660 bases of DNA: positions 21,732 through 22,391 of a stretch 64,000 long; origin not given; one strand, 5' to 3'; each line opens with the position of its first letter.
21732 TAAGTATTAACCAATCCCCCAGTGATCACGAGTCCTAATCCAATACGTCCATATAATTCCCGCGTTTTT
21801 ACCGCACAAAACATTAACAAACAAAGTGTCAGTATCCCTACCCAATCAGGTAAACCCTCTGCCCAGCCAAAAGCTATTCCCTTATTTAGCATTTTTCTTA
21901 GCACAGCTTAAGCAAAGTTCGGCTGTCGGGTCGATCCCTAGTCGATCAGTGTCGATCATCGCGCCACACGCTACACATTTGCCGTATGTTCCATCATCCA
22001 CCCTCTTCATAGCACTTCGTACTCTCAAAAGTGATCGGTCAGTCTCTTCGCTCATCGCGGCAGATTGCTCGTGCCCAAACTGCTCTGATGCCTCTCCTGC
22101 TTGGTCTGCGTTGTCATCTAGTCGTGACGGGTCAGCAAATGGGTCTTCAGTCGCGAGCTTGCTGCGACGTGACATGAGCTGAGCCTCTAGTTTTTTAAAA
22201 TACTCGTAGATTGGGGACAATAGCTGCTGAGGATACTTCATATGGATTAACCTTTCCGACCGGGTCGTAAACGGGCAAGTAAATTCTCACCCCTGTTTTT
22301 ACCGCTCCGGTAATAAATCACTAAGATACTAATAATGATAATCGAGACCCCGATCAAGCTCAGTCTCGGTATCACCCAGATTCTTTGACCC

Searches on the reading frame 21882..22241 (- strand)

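Call 11: search_protein_families(library=pfam, proteins=[window:21882-22241:-], max_evalue=0.01)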
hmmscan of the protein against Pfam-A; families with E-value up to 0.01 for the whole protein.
window:21882-22241:- (119 aa): 1 family
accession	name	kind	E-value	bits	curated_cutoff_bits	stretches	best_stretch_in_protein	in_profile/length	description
PF01258.23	zf-dskA_traR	-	1.1e-09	38.6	24.9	1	84-116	1-33/36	Prokaryotic dksA/traR C4-type zinc finger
